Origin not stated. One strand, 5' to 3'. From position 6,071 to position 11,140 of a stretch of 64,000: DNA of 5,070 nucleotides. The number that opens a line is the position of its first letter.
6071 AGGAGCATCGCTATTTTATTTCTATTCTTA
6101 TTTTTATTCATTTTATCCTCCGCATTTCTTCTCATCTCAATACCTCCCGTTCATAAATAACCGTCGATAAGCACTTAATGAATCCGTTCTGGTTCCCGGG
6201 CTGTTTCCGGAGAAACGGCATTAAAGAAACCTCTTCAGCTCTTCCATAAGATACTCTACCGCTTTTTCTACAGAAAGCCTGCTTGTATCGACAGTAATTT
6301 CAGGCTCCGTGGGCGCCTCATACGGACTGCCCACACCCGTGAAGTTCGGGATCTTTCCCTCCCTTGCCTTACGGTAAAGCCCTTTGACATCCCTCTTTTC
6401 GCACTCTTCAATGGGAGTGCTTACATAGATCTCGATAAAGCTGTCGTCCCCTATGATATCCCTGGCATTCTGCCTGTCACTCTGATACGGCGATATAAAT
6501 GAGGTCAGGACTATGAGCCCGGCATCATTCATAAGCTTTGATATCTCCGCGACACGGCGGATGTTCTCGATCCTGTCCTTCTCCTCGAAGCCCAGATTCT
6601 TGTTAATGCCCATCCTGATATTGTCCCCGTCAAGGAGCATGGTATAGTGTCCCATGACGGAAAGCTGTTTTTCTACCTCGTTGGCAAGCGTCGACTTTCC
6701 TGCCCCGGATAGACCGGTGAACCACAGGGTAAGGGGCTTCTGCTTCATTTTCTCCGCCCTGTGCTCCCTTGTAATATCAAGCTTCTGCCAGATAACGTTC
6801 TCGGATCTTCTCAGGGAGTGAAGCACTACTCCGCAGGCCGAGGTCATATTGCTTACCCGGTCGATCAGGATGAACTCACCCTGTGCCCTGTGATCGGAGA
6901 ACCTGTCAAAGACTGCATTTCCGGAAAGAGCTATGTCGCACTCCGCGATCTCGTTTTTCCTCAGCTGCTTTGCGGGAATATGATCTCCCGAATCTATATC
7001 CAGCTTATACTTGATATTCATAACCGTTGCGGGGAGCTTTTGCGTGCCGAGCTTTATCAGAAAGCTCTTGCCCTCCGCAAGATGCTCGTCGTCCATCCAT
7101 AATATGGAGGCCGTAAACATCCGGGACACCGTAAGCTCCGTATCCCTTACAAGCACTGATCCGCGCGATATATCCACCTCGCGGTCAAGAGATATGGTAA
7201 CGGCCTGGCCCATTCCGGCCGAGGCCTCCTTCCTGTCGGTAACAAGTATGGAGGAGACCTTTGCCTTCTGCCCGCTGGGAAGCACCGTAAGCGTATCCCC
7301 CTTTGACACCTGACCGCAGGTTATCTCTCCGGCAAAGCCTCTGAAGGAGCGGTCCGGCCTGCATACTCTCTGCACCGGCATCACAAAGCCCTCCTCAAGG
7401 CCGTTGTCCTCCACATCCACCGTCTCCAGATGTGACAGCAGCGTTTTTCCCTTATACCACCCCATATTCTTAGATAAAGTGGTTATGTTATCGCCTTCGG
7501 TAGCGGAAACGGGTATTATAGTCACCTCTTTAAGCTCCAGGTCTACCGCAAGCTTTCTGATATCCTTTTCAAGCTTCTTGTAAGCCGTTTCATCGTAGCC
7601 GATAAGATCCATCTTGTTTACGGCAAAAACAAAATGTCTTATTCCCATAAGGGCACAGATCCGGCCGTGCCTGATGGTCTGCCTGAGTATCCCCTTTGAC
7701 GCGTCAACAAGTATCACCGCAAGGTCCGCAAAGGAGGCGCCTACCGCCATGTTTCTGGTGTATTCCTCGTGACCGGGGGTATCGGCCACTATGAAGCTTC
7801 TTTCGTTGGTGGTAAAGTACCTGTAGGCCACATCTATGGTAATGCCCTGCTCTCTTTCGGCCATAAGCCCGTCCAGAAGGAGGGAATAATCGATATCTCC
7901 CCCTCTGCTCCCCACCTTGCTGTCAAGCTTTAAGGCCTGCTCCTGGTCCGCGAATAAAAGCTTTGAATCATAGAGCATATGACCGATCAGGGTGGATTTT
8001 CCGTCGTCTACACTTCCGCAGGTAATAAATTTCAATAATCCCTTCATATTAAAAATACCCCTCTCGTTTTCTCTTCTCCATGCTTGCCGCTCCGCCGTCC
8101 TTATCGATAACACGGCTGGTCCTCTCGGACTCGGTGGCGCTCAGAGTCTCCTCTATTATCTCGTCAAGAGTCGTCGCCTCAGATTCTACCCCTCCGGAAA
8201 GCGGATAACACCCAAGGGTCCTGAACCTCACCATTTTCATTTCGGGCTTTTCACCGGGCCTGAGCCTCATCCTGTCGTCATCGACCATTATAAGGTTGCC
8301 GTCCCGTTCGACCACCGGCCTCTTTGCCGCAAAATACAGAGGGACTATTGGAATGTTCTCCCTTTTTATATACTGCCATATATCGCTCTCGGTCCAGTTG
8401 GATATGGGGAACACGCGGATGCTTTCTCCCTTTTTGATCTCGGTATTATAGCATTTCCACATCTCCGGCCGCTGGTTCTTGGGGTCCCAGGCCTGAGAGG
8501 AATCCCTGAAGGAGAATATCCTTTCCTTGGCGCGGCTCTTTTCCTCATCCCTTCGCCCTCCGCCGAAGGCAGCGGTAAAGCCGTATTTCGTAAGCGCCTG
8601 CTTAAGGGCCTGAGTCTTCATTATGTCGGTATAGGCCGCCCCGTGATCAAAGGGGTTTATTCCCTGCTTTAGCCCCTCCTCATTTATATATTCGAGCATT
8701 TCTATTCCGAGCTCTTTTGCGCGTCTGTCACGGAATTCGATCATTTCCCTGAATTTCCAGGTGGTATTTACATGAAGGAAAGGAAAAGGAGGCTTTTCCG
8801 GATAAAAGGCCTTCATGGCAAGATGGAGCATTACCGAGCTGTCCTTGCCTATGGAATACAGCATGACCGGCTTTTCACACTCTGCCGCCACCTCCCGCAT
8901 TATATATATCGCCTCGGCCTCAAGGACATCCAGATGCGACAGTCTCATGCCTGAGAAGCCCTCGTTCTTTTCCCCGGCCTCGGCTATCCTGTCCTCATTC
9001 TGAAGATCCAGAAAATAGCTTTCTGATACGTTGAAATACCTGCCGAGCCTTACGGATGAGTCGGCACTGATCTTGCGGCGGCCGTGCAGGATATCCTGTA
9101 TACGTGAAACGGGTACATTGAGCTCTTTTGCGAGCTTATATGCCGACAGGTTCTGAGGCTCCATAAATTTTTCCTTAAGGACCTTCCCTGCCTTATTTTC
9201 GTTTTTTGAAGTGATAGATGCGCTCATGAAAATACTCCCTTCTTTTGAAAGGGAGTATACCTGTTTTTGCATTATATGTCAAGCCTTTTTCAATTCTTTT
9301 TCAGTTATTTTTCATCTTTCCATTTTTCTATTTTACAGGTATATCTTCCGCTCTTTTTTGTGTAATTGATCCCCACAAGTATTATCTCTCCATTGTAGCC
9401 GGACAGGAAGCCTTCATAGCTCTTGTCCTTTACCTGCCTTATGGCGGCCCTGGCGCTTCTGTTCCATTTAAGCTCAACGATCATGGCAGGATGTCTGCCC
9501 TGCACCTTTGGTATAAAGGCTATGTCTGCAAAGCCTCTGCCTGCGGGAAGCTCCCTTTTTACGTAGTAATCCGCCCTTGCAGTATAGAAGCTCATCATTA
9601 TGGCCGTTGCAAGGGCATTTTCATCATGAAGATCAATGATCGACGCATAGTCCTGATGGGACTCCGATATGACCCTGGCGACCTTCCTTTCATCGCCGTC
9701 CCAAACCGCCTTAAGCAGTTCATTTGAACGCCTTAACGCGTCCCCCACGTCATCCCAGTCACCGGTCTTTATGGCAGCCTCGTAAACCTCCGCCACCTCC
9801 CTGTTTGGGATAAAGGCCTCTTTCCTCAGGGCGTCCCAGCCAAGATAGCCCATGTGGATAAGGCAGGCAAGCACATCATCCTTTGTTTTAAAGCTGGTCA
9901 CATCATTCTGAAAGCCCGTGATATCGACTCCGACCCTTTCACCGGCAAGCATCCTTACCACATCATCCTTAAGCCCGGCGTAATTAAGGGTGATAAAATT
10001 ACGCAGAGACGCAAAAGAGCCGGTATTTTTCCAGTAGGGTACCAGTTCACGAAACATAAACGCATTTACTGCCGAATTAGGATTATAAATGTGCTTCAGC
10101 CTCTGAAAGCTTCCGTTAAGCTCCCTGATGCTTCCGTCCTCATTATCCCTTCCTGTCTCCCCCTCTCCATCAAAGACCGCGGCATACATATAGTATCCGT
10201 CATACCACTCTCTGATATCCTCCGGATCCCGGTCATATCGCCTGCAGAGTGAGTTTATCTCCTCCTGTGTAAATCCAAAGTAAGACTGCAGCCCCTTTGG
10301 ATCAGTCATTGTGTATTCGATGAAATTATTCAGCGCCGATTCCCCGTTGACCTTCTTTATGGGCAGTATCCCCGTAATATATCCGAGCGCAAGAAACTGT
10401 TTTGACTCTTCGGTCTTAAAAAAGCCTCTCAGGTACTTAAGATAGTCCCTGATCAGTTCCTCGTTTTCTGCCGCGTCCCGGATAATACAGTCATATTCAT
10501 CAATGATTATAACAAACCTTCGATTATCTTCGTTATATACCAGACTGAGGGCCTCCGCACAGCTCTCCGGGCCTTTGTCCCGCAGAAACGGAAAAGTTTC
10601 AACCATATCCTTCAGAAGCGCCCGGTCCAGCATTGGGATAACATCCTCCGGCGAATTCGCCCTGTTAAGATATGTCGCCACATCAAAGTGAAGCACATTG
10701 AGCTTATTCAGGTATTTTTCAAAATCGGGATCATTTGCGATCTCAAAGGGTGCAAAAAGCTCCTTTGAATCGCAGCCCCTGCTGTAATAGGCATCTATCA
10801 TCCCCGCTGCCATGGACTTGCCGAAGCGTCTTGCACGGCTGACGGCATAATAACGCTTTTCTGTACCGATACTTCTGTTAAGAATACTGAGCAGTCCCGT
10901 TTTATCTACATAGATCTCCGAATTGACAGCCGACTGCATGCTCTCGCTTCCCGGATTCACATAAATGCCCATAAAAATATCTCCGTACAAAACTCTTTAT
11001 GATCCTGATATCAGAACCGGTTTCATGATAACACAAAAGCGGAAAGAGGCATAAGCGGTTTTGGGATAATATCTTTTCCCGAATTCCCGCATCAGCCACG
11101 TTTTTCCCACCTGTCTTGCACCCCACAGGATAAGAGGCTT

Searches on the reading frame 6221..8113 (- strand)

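Call 25: search_protein_families(library=pfam, proteins=[window:6221-8113:-], max_evalue=0.001)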
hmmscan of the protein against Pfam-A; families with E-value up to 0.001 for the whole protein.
window:6221-8113:- (630 aa): 8 families
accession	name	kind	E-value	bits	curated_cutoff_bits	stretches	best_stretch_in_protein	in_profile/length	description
PF01583.26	APS_kinase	-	1e-65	220.9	21.1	1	460-609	2-152/152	Adenylylsulphate kinase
PF00009.33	GTP_EFTU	-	3.2e-41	141.4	26.5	1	27-215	4-180/188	Elongation factor Tu GTP binding domain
PF22594.2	GTP-eEF1A_C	-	3.5e-23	82.3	27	1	333-430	2-100/101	GTP-eEF1A C-terminal domain-like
PF01926.29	MMR_HSR1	-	1.1e-07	32.3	21.9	0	86-146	27-93/113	50S ribosome-binding GTPase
PF03193.22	RsgA_GTPase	-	7.4e-06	26.3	30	0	460-484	106-130/174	RsgA GTPase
PF13671.12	AAA_33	-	3.2e-05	24.7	27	1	464-524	3-58/143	AAA domain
PF13238.12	AAA_18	-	4.5e-05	24.3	29.4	1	466-571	4-104/128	AAA domain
PF03144.31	GTP_EFTU_D2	-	8.4e-05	23.4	30.3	1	264-321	8-72/73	Elongation factor Tu domain 2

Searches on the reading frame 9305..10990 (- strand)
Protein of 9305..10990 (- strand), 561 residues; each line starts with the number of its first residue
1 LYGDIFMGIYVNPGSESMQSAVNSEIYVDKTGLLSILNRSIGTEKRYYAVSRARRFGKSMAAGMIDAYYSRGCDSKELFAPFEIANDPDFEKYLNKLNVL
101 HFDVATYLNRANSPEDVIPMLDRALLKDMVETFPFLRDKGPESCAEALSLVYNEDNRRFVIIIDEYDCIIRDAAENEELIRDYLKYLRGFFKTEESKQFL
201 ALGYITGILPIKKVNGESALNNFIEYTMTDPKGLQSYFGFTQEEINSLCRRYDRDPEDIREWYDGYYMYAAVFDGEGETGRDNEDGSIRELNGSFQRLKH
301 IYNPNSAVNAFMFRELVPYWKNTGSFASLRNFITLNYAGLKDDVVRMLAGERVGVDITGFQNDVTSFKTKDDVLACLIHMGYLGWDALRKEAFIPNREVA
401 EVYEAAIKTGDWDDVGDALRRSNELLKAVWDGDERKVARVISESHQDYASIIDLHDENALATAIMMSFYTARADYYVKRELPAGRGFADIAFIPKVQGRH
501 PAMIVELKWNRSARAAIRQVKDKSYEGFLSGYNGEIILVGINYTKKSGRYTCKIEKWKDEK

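Call 25: search_protein_families(library=pfam, proteins=[window:9305-10990:-], max_evalue=0.001)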
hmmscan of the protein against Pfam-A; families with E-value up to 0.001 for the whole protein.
window:9305-10990:- (561 aa): 2 families
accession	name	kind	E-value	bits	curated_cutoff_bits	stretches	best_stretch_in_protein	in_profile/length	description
PF09820.16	AAA-ATPase_like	-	4.8e-26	92.3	26.1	1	25-214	15-198/201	Predicted AAA-ATPase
PF08011.17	PDDEXK_9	-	7.9e-08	32.7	25.5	1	457-548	3-100/105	PD-(D/E)XK nuclease superfamily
